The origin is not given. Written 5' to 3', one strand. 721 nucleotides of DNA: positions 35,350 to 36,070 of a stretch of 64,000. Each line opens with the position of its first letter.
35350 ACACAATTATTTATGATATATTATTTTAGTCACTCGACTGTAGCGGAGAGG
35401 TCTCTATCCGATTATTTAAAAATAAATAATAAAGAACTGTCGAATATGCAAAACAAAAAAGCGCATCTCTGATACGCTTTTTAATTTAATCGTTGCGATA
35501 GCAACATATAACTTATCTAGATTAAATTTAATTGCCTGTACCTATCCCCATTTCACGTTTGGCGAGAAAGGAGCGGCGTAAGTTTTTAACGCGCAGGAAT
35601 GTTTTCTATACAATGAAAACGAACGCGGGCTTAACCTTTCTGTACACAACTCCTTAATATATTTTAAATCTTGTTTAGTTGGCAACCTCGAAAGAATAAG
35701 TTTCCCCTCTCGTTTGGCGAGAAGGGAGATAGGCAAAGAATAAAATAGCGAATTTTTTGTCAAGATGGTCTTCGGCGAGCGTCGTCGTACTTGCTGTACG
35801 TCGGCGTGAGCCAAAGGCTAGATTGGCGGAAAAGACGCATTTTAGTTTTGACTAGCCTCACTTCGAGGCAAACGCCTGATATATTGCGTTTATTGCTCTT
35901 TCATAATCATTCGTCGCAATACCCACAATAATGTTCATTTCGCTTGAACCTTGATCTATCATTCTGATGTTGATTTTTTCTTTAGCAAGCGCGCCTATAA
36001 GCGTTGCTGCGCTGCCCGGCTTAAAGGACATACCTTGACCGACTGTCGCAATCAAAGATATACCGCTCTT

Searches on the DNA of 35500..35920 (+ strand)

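Call 9: search_rna_families(source=window, start=35500, end=35920, threshold=evalue, max_evalue=10, show_alignments=3)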
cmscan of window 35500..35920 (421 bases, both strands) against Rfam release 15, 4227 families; matches with E-value up to 10: 4.
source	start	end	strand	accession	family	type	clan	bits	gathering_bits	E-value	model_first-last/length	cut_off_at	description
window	35690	35769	-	RF02371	PyrG_leader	Cis-reg; leader;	-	21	65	2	1-78/78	no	PyrG leader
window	35693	35740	+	RF03707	mir-1892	Gene; miRNA;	-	17.3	86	0.64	1-80/80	no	mir-1892 microRNA precursor family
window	35742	35898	-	RF00303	snoR86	Gene; snRNA; snoRNA; HACA-box;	-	14.6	40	3.9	1-123/123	no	Small nucleolar RNA snoR86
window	35755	35831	+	RF03510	mir-3660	Gene; miRNA;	-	14.1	70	8.7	1-82/82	no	mir-3660 microRNA precursor family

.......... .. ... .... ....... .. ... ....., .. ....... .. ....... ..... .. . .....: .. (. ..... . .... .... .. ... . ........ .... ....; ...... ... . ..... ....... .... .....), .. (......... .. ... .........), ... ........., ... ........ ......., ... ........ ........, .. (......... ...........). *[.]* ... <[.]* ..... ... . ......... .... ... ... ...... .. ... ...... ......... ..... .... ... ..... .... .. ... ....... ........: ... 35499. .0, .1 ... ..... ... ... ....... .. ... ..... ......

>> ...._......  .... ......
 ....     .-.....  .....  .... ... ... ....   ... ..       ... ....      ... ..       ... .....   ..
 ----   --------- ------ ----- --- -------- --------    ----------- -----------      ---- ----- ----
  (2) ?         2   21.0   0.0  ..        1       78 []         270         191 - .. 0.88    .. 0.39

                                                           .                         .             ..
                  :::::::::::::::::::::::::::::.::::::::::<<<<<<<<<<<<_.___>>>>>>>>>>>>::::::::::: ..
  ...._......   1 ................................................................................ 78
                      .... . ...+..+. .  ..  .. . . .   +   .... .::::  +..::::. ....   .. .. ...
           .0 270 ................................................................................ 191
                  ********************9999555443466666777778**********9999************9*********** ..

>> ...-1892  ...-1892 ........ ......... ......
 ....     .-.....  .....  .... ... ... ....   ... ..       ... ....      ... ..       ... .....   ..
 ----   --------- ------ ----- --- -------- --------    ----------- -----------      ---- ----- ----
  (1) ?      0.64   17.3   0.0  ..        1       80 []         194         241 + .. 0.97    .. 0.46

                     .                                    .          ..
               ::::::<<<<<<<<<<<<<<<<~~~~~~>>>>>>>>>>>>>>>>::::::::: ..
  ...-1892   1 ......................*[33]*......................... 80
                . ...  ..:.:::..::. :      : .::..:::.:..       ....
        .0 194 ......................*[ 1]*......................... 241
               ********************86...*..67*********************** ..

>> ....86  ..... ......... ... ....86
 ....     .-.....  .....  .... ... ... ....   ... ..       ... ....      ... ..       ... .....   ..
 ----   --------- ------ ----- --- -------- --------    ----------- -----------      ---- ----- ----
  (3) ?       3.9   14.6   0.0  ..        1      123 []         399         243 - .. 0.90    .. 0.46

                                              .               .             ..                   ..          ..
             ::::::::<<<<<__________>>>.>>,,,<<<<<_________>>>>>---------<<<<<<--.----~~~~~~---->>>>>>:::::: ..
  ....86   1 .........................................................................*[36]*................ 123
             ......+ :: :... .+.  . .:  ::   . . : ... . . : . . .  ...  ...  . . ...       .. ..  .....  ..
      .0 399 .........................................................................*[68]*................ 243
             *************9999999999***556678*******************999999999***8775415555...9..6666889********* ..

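Call 66: build_rna_model(alignment_id=A2, structure=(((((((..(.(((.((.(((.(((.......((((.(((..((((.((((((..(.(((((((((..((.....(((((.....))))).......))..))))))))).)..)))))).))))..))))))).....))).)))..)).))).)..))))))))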
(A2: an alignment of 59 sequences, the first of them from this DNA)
Model R1 built from alignment A2 (59 sequences, 165 columns); structure: as given.
model positions 162; base pairs 53; branch points 0; effective number of sequences 2.09; information 0.59 bits per position. Calibrated on 0.2 Mb of random sequence (short: E-values are rough).
structure used (alignment columns):
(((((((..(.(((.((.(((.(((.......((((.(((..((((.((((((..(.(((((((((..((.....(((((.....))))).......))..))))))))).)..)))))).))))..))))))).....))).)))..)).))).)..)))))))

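Call 67: search_with_rna_model(model_id=R1, source=window, filters=off, max_evalue=1, show_alignments=4)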
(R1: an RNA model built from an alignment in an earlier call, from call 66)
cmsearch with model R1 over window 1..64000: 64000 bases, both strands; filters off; matches with E-value up to 1: 14.
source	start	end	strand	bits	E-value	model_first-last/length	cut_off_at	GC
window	35712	35873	+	178.2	1.7e-42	1-162/162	no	0.48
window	30462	30623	-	172.7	3.8e-41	1-162/162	no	0.45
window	30462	30623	+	73.2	3.1e-16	1-162/162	no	0.45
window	35712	35873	-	72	6.1e-16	1-162/162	no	0.48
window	5150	5259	+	38.8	1.2e-07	30-136/162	no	0.45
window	57292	57381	-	25.5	0.00028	1-162/162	no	0.31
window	61305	61426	-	15.6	0.081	1-162/162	no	0.33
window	57411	57460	-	15.1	0.11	1-162/162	no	0.32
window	59856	59955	+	14.3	0.17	1-162/162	no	0.38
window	35428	35517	-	13.4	0.29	1-162/162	no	0.31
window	2240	2301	+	12.5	0.47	1-162/162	no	0.39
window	43164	43222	-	12.5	0.48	1-162/162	no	0.39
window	57292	57381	+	12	0.66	1-162/162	no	0.31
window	57413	57458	+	11.8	0.74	1-162/162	no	0.35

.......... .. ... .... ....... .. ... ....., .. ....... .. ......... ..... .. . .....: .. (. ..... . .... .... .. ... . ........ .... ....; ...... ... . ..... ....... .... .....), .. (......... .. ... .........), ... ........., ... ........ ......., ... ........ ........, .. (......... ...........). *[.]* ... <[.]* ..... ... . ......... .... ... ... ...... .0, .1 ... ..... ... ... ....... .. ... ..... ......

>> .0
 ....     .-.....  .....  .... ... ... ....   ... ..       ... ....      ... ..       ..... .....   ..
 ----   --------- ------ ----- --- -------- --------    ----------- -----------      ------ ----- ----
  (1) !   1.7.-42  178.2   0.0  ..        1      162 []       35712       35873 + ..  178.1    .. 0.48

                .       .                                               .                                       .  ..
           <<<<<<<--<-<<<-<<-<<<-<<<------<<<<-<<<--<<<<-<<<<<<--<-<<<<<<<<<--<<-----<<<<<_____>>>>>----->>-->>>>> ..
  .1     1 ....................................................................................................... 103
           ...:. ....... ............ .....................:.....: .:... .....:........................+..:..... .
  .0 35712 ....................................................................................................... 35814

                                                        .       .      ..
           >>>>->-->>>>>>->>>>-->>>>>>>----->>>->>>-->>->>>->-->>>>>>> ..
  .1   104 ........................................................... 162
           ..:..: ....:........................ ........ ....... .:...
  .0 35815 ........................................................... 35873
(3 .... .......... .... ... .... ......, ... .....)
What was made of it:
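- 35712..35873 (+): Copy R, 162-nt core. The structural strand is +. The gene-sense orientation is -. Its first 16 nt (35873-35858) encode the last residues, ...F-A-S-K, and the TGA stop of aspartate kinase. R1 scores 178.2 bits on the plus strand and 72.0 on the minus strand (call 67).
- Checked: The covariance model scores 5150-5259 at 38.8 bits, E = 1e-7, covering model positions 30-136 (call 67).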

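Call 69: search_with_rna_model(model_id=R1, sources=[L001, L002, L003, L004, L005, L006, L007, L008, L009, L010, L011, L012, L013, L014, L015, L016, L017, L018, L019, L020, L021, L022, L023, L024, L025, L026, L027, L028, L029, L030, L031, L032, L033, L034, L035, L036, L037, L038, L039, L040, L041, L042, L043, L044, L045, L046, L047, L048, L049, L050, L051, L052, L053, L054, L055, L056, L057, L058, L059, L060, L061, L062, L063, L064, L065, L066, L067, L068], max_evalue=0.001)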
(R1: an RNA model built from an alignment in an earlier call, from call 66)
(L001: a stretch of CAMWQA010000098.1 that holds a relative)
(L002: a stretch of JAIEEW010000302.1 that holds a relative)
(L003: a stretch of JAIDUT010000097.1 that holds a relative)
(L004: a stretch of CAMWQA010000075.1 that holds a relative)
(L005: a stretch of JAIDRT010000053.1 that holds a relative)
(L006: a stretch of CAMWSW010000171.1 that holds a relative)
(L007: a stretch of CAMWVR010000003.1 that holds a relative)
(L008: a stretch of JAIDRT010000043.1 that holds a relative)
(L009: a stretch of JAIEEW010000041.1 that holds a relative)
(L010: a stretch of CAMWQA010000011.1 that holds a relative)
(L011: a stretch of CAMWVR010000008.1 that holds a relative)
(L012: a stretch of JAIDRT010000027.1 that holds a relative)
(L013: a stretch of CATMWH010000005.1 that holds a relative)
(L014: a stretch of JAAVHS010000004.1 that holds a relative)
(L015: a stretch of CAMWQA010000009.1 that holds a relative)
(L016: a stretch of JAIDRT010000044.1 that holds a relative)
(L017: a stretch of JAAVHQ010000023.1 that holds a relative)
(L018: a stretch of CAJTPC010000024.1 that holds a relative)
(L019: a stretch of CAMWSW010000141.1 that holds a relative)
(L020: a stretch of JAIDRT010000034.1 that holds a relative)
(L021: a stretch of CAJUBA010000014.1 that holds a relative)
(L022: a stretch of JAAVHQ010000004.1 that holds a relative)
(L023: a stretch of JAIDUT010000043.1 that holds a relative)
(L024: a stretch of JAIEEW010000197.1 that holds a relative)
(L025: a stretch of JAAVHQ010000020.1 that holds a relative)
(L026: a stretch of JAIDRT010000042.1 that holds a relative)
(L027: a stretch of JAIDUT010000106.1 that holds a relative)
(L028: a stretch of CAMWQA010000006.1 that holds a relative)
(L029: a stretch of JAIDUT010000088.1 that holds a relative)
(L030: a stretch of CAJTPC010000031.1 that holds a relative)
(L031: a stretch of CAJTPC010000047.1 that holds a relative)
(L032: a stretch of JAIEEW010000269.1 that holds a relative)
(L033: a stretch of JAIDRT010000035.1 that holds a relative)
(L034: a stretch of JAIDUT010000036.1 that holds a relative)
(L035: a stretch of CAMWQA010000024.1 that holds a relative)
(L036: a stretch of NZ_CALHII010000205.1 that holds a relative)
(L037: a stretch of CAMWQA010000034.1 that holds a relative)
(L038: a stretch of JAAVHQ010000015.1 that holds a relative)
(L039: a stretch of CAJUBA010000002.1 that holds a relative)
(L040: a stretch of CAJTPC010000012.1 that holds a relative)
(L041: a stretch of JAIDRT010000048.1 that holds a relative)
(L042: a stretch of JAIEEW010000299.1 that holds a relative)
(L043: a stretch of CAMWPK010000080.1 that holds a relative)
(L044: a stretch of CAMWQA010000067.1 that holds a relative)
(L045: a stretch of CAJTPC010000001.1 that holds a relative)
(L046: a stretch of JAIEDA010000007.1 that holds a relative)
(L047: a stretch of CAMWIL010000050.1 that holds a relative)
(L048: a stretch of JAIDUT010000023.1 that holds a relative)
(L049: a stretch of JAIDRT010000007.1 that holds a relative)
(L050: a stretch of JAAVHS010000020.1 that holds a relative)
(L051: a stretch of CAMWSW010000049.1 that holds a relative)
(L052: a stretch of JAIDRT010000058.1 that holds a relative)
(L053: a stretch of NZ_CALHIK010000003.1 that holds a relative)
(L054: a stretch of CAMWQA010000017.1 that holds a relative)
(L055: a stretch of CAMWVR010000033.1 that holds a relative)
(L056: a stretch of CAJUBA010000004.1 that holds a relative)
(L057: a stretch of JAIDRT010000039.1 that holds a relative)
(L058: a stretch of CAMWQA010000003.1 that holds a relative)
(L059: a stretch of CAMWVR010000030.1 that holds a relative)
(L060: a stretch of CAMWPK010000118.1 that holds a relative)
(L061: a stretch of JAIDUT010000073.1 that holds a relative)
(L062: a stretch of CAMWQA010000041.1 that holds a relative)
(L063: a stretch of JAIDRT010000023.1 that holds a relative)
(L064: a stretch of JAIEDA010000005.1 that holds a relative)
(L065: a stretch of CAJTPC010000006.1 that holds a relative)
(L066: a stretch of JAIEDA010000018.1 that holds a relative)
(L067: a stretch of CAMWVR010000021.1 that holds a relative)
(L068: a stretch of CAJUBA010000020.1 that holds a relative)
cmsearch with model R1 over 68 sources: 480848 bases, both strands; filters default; matches with E-value up to 0.001: 153.
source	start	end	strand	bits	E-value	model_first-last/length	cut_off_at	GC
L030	1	162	+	187.5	5.8e-44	1-162/162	no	0.48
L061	186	347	-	187.3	6.4e-44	1-162/162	no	0.43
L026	804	965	-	186.3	1.1e-43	1-162/162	no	0.46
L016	2897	3058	+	185.1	2.3e-43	1-162/162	no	0.48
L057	275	436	-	184.1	4.1e-43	1-162/162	no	0.45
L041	3137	3298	-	181.8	1.5e-42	1-162/162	no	0.47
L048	6263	6424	+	181.5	1.8e-42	1-162/162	no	0.47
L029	2366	2527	+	181.4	1.9e-42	1-162/162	no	0.47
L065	4507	4668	-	181.2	2.1e-42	1-162/162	no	0.46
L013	4764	4925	+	180.9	2.5e-42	1-162/162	no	0.46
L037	2910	3071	-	180.8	2.7e-42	1-162/162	no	0.42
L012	6846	7007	+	180.7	2.9e-42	1-162/162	no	0.44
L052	6314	6475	+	179.7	5e-42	1-162/162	no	0.43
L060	2071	2232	-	179.4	6e-42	1-162/162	no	0.41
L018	5133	5294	+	178.7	9.2e-42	1-162/162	no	0.48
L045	2576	2737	+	178.2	1.2e-41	1-162/162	no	0.45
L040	5845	6006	+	177.9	1.5e-41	1-162/162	no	0.41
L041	3687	3848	+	177.2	2.2e-41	1-162/162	no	0.44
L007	7271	7432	-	177.1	2.2e-41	1-162/162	no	0.42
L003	4288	4449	+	176.9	2.6e-41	1-162/162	no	0.45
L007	202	362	-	176.3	3.6e-41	1-162/162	no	0.47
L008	5824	5985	+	174.8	8.4e-41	1-162/162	no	0.41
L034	1809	1970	+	174.6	9.8e-41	1-162/162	no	0.5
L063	2977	3138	-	174.2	1.2e-40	1-162/162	no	0.41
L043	4195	4356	+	174.2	1.2e-40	1-162/162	no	0.48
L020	1257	1418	+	173.5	1.8e-40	1-162/162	no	0.45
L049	7682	7843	+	173.1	2.3e-40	1-162/162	no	0.39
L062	483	643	+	172.6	3.1e-40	1-162/162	no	0.39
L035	2325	2486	-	172.2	3.8e-40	1-162/162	no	0.4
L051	5138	5299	+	172.1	4e-40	1-162/162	no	0.43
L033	1621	1782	+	172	4.2e-40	1-162/162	no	0.47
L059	3865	4026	-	171.9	4.6e-40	1-162/162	no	0.47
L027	5558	5719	+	171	7.6e-40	1-162/162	no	0.41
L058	1333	1494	-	169.7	1.6e-39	1-162/162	no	0.41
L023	7029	7190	+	168.8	2.7e-39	1-162/162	no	0.41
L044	3232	3393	-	168.4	3.4e-39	1-162/162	no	0.44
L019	934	1095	-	166.7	9.4e-39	1-162/162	no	0.4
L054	5213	5374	+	166.5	1e-38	1-162/162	no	0.43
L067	5391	5552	-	165.6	1.7e-38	1-162/162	no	0.46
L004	4085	4245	-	164.6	3.1e-38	1-162/162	no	0.47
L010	184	345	+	162.1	1.3e-37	1-162/162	no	0.38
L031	1020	1181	+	159.5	5.9e-37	1-162/162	no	0.41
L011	1991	2151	+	157.3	2e-36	1-162/162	no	0.47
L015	3318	3479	-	155.6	5.3e-36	1-162/162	no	0.43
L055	3951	4111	-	154.1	1.3e-35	1-162/162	no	0.43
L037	5089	5246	-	153.9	1.5e-35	1-162/162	no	0.41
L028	3412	3572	-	153.1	2.3e-35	1-162/162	no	0.37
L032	636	798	+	152.6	3e-35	1-162/162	no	0.42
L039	7677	7840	+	151.2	7e-35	1-162/162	no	0.38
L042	382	544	+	147.4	6.1e-34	1-162/162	no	0.44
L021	5641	5804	-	142.9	8.1e-33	1-162/162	no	0.38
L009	6739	6903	-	138.2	1.3e-31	1-162/162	no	0.39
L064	1210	1370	-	137.4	2e-31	1-162/162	no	0.42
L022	2072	2234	-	137.2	2.3e-31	1-162/162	no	0.37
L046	477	636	-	137.1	2.4e-31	1-162/162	no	0.41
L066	3172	3332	-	133.9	1.5e-30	1-162/162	no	0.43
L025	5137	5298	-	133.7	1.7e-30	1-162/162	no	0.41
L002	2455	2616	+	133.6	1.7e-30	1-162/162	no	0.39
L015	7054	7213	-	129.3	2.1e-29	1-162/162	no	0.46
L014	4665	4827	+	128.4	3.5e-29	1-162/162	no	0.38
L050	2720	2882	-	127.2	7.1e-29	1-162/162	no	0.34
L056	7807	7969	-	127.1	7.5e-29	1-162/162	no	0.39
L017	5577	5740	+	125.3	2.1e-28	1-162/162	no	0.35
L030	5238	5397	+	121.3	2.2e-27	1-162/162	no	0.47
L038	3294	3456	-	119.5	6.1e-27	1-162/162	no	0.34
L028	7702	7861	+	114.4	1.1e-25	1-162/162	no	0.46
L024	5551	5707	-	111.7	5.4e-25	7-162/162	5'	0.36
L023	3946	4105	+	110.6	9.9e-25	1-162/162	no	0.39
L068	793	953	+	102.1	1.4e-22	1-162/162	no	0.35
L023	1928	2086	+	99.7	5.4e-22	1-162/162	no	0.43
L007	202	362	+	99.6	5.8e-22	1-162/162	no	0.47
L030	1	162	-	91.8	5.2e-20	1-162/162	no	0.48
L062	483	643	-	89.5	1.9e-19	1-162/162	no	0.39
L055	3951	4111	+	88.7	3.1e-19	1-162/162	no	0.43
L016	2897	3058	-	88.1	4.4e-19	1-162/162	no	0.48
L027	5558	5719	-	87.4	6.3e-19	1-162/162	no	0.41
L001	4769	4876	-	87.3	6.7e-19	55-162/162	5'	0.49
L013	4764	4925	-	87.1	7.7e-19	1-162/162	no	0.46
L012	6846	7007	-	85.3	2.2e-18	1-162/162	no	0.44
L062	180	338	-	84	4.6e-18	1-162/162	no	0.47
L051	5138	5299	-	83.4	6.4e-18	1-162/162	no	0.43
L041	3137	3298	+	83.4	6.5e-18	1-162/162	no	0.47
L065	4507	4668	+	82.9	8.5e-18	1-162/162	no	0.46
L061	186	347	+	82.6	1e-17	1-162/162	no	0.43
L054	5213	5374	-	82.4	1.1e-17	1-162/162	no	0.43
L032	636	798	-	81.5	1.9e-17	1-162/162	no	0.42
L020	1257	1418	-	81.4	2.1e-17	1-162/162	no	0.45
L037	2910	3071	+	80.9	2.7e-17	1-162/162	no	0.42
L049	7682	7843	-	80.6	3.3e-17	1-162/162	no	0.39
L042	382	544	-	80.5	3.4e-17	1-162/162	no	0.44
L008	5824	5985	-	80.3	3.9e-17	1-162/162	no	0.41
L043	4195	4356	-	80.2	4.1e-17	1-162/162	no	0.48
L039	7677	7840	-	80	4.7e-17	1-162/162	no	0.38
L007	7271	7432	+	79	8e-17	1-162/162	no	0.42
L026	804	965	+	78.9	8.9e-17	1-162/162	no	0.46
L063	2977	3138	+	78.5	1.1e-16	1-162/162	no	0.41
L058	1333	1494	+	78.3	1.2e-16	1-162/162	no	0.41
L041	3687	3848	-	77.8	1.6e-16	1-162/162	no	0.44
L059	3865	4026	+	77.7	1.8e-16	1-162/162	no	0.47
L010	184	345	-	77.5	2e-16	1-162/162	no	0.38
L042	164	329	-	77.3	2.1e-16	1-162/162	no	0.39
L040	5845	6006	-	77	2.6e-16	1-162/162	no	0.41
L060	2071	2232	+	76.8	2.9e-16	1-162/162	no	0.41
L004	4085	4245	+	76.7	3.1e-16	1-162/162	no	0.47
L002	2455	2616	-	76.3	3.9e-16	1-162/162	no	0.39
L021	5874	6039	+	75.8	5.1e-16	1-162/162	no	0.37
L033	1621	1782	-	74.9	8.7e-16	1-162/162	no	0.47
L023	7029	7190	-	74.5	1.1e-15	1-162/162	no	0.41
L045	2576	2737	-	74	1.5e-15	1-162/162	no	0.45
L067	5391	5552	+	73.9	1.6e-15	1-162/162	no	0.46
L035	2325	2486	+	73.8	1.6e-15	1-162/162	no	0.4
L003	4288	4449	-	73.4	2.1e-15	1-162/162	no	0.45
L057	275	436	+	73.1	2.5e-15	1-162/162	no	0.45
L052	6314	6475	-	72.7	3.2e-15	1-162/162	no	0.43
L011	1991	2151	-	72.3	3.9e-15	1-162/162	no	0.47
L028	3412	3572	+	72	4.7e-15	1-162/162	no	0.37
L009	6739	6903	+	70.7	9.6e-15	1-162/162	no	0.39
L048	6263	6424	-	69.8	1.6e-14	1-162/162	no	0.47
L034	1809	1970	-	69.6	1.9e-14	1-162/162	no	0.5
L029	2366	2527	-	69.5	2e-14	1-162/162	no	0.47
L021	5641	5804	+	69.1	2.5e-14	1-162/162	no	0.38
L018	5133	5294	-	68.9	2.8e-14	1-162/162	no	0.48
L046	477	636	+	67.4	6.5e-14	1-162/162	no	0.41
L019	934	1095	+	66.4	1.2e-13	1-162/162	no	0.4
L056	7807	7969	+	66.3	1.2e-13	1-162/162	no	0.39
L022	2072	2234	+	65.8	1.6e-13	1-162/162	no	0.37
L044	3232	3393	+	65.6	1.9e-13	1-162/162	no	0.44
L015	3318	3479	+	64.4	3.8e-13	1-162/162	no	0.43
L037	5089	5246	+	62.7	9.6e-13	1-162/162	no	0.41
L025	5137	5298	+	62.2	1.3e-12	1-162/162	no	0.41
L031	1020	1181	-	61.4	2e-12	1-162/162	no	0.41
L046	650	812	-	60.3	4e-12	1-162/162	no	0.36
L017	5577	5740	-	60.1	4.5e-12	1-162/162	no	0.35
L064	1210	1370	+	56.8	3e-11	1-162/162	no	0.42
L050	2720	2882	+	54.9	9e-11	1-162/162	no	0.34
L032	290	449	-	54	1.5e-10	1-162/162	no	0.36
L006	1858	2020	+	53.9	1.5e-10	1-162/162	no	0.36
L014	4665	4827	-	52.3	3.9e-10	1-162/162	no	0.38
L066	3172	3332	+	51.5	6.4e-10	1-162/162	no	0.43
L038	3294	3456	+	50.3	1.3e-09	1-162/162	no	0.34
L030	5238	5397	-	45.7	1.8e-08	1-162/162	no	0.47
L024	5551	5707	+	44.5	3.6e-08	1-155/162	3'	0.36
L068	793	953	-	42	1.5e-07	1-162/162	no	0.35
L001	4769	4876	+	41.1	2.5e-07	1-109/162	3'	0.49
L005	3957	4066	+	39.7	5.7e-07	30-136/162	no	0.43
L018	3937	4041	+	39.2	7.5e-07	1-162/162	no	0.42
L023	3946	4105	-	38.8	9.5e-07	1-162/162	no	0.39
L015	7054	7213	+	38.3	1.3e-06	1-162/162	no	0.46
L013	2983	3133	+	34.4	1.2e-05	1-162/162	no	0.36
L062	180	338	+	33.3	2.3e-05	1-162/162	no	0.47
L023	1928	2086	-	32.9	2.8e-05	1-162/162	no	0.43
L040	2709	2807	-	29.2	0.00024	33-130/162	no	0.56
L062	7712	7865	+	27.8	0.00052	1-162/162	no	0.47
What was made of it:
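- The covariance model found about 85 distinct copies, nearly all 158-165 nt (call 69).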

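Call 77: search_with_rna_model(model_id=R1, sources=[L092, L093, L094, L095, L096, L097, L098, L099, L100, L101, L102], max_evalue=0.01)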
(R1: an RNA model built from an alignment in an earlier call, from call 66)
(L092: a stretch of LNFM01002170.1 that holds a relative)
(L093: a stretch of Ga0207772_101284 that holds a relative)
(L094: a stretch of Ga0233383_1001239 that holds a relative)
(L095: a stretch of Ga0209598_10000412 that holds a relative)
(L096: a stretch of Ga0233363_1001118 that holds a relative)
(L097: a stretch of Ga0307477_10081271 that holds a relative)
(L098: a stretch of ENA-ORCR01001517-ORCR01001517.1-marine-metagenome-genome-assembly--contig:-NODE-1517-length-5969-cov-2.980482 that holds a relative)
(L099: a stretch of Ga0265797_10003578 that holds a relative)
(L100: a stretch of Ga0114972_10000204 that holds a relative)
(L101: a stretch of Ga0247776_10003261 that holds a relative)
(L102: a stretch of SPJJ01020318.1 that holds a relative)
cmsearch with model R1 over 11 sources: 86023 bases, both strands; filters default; matches with E-value up to 0.01: 0.
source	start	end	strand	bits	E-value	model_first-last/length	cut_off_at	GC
